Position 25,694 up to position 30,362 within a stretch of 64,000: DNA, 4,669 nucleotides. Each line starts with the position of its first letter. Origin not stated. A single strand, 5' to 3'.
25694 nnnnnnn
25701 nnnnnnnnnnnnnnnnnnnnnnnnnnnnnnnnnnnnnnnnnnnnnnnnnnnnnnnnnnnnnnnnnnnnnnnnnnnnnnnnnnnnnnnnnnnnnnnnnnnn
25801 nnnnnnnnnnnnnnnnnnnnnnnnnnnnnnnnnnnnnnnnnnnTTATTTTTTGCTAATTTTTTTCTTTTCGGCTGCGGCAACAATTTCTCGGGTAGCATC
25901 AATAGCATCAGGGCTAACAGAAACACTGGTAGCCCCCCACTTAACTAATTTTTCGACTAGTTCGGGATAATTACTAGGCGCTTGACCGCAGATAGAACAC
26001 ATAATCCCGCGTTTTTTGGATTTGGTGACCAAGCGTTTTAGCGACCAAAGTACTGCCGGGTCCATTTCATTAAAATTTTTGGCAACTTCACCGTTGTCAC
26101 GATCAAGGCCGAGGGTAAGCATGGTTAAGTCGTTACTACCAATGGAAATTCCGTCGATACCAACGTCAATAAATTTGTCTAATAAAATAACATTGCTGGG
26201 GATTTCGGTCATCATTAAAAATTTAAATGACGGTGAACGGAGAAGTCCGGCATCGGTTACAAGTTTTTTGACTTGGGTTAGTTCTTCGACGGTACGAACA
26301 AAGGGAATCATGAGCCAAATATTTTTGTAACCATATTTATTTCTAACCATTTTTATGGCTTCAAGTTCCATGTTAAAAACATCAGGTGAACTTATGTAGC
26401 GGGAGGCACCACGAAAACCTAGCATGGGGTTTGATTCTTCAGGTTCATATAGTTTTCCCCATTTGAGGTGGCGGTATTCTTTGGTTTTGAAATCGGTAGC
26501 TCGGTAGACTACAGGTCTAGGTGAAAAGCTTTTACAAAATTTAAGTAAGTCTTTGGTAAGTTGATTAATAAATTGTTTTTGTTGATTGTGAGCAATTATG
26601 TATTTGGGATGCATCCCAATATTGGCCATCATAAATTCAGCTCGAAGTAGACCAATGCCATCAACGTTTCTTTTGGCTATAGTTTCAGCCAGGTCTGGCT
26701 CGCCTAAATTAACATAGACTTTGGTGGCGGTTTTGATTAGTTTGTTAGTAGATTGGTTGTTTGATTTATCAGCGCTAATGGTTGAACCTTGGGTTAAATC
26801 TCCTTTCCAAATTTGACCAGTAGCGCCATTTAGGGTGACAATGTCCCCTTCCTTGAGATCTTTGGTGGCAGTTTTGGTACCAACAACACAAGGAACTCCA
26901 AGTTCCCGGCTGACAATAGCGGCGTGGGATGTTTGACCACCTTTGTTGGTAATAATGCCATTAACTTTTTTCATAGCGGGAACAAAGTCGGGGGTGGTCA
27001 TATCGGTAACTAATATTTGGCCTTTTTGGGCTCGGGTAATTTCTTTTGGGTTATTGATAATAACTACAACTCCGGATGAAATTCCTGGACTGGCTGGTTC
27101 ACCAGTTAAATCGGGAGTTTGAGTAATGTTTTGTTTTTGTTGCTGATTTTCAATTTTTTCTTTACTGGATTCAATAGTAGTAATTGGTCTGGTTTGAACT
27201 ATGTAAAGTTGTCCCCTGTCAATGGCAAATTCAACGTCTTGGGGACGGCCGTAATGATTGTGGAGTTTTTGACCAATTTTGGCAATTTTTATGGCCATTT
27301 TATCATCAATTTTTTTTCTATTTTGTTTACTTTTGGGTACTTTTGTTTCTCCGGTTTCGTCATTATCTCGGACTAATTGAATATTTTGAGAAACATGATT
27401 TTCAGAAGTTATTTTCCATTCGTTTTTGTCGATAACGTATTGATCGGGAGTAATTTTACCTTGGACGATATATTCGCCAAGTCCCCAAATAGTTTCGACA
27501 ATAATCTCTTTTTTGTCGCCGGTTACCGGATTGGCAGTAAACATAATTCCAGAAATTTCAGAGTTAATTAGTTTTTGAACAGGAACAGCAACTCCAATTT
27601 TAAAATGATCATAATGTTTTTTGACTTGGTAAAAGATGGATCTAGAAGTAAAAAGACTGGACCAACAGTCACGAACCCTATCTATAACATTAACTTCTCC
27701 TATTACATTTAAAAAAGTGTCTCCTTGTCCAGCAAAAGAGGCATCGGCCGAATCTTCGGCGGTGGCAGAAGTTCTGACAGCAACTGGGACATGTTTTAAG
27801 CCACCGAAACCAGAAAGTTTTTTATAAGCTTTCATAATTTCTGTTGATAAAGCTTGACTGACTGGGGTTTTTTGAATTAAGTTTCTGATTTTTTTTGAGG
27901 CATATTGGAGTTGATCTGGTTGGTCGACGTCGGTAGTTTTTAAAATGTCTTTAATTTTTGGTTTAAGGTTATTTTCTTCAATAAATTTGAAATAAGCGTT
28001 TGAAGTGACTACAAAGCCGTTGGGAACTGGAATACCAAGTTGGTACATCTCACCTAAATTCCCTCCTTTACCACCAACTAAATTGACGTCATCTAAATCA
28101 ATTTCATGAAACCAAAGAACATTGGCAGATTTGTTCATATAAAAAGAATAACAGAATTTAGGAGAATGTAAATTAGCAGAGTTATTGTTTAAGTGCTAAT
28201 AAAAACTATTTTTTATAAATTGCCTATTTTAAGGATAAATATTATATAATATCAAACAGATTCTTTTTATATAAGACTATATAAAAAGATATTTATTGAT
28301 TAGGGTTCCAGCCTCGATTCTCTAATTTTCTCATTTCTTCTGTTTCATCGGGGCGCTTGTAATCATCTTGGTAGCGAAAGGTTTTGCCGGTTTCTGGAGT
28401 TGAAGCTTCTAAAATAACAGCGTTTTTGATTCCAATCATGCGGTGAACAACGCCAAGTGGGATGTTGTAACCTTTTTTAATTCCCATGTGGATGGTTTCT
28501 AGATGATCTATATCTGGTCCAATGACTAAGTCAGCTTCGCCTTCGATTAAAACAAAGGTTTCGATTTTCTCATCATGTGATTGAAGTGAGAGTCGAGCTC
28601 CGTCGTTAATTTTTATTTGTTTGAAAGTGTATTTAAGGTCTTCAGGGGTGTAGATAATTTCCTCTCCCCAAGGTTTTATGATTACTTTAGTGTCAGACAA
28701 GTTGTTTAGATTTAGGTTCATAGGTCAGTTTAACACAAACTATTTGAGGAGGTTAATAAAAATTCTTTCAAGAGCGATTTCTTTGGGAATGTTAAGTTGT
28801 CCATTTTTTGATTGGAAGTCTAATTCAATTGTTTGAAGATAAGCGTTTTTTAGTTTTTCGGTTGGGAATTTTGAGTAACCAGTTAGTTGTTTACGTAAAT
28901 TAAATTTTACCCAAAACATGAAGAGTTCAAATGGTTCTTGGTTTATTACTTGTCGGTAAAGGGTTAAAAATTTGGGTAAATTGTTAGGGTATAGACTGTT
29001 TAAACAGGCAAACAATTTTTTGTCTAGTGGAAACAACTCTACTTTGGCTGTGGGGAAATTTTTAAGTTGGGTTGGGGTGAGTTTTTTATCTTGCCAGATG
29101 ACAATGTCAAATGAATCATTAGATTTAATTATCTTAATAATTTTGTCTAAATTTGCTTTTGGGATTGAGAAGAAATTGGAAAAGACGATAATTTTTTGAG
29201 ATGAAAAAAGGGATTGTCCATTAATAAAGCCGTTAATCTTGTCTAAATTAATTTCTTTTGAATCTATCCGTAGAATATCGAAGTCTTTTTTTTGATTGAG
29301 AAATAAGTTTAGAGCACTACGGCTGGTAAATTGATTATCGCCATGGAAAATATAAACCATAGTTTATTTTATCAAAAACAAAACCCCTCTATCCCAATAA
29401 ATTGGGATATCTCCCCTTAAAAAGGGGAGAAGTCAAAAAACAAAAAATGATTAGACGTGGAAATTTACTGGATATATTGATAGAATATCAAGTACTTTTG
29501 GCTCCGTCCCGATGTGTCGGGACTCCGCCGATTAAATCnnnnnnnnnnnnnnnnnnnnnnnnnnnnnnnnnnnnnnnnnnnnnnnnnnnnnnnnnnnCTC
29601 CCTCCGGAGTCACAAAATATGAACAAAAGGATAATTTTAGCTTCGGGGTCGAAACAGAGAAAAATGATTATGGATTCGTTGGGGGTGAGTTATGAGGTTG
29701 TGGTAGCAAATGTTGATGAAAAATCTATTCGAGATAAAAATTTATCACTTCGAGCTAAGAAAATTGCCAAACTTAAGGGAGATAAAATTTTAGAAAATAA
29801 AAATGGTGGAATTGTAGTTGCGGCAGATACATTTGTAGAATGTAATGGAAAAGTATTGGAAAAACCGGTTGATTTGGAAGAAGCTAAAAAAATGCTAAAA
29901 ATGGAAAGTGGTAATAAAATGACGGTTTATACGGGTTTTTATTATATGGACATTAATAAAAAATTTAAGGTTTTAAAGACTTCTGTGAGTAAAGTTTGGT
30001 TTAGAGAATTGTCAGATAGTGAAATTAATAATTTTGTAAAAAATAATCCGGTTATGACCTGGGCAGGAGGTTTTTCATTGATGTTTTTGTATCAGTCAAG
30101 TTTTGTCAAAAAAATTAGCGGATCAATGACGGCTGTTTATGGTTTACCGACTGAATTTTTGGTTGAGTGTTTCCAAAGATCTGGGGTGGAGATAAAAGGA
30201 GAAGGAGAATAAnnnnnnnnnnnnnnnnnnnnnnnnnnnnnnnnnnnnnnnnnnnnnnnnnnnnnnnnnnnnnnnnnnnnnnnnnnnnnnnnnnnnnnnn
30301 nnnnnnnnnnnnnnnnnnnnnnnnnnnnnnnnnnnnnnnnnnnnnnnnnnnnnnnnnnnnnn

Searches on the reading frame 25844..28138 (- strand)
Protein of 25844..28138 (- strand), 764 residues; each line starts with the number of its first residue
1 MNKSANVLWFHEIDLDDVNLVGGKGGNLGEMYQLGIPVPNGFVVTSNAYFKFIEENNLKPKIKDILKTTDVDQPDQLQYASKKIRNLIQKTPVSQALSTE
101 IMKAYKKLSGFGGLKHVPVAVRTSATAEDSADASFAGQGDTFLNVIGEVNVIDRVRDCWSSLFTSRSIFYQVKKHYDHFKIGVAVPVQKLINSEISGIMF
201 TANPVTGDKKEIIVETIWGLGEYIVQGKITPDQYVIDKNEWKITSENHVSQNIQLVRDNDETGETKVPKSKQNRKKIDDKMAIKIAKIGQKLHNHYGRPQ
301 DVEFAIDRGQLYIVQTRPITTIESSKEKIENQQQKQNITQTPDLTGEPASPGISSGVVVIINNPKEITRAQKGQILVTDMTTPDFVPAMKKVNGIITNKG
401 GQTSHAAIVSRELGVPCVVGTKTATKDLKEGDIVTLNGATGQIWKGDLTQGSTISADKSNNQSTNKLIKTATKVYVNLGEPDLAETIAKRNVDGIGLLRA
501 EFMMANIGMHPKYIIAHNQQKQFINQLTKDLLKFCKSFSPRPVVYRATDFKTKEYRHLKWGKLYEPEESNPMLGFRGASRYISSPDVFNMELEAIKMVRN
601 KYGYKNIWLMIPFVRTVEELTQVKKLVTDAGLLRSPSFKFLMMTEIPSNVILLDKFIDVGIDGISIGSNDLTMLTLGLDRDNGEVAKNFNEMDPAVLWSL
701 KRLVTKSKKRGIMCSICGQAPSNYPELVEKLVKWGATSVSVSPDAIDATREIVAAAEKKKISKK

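Call 89: search_protein_families(library=ncbifam, proteins=[window:25844-28138:-], max_evalue=0.00001)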
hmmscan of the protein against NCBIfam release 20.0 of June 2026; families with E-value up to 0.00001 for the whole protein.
window:25844-28138:- (764 aa): 27 families (the best 25 are shown)
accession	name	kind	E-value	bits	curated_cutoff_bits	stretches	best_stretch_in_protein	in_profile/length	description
NF005057.0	PRK06464.1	equivalog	1.4e-278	926.3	598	1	3-762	3-794/798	phosphoenolpyruvate synthase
TIGR01418.1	PEP_synth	equivalog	5.2e-265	881.6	739.75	1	7-758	2-784/784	pyruvate, water dikinase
NF004878.0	PRK06241.1-3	subfamily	7e-112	375.1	945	2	4-322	2-314/891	phosphoenolpyruvate synthase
NF004877.0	PRK06241.1-2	subfamily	3.1e-104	350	866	2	6-322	4-315/869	phosphoenolpyruvate synthase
NF041857.1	RIF_Ptrans_rph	equivalog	6.9e-101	339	999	2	7-332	3-323/864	rifamycin-inactivating phosphotransferase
NF004881.0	PRK06241.2-2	equivalog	3.9e-98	329.8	883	2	12-325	10-316/898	phosphoenolpyruvate synthase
NF004879.0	PRK06241.1-4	equivalog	1.2e-91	308.1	976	2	5-328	3-321/868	phosphoenolpyruvate synthase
NF052631.1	prodigiosin_PigC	equivalog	6.1e-88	295.7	1300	2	17-336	12-314/883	prodigiosin ligase PigC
NF052632.1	undecylprod_RedH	equivalog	8.8e-83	278.7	1350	2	15-328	11-302/880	undecylprodigiosin ligase RedH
NF004880.0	PRK06241.2-1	equivalog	5.2e-72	243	972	2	12-322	9-283/837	phosphoenolpyruvate synthase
NF004883.0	PRK06241.2-4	equivalog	3.7e-71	240.5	1063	2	20-333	31-341/928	phosphoenolpyruvate synthase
NF000283.1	RPH_KJ151292.1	equivalog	1.1e-68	232.2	1700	2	11-328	10-322/865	rifamycin-inactivating phosphotransferase Rph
TIGR01828.1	pyru_phos_dikin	equivalog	7.2e-62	209.5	843.45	3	333-684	377-777/865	pyruvate, phosphate dikinase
NF004882.0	PRK06241.2-3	equivalog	3.7e-55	187.4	850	2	19-329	10-286/827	phosphoenolpyruvate synthase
TIGR01417.1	PTS_I_fam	equivalog_domain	4.4e-54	183.9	341.7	1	366-761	147-544/565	phosphoenolpyruvate--protein phosphotransferase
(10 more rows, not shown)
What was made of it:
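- PEP synthase lies at 25844-28138 (926 bits, call 89).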

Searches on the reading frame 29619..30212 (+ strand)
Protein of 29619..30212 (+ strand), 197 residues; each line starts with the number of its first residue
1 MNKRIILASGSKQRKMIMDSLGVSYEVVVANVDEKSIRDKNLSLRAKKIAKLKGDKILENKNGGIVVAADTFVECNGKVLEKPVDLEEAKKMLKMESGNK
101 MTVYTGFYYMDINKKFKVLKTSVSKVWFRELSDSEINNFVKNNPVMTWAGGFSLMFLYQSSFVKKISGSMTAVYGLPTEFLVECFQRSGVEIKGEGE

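Call 78: search_protein_families(library=pfam, proteins=[window:29619-30212:+], max_evalue=0.0001)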
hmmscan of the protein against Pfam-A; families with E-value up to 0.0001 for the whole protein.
window:29619-30212:+ (197 aa): 1 family
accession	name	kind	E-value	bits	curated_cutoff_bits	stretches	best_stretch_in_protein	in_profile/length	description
PF02545.19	Maf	-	5.2e-41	140.8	27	1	4-186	1-185/187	Maf-like protein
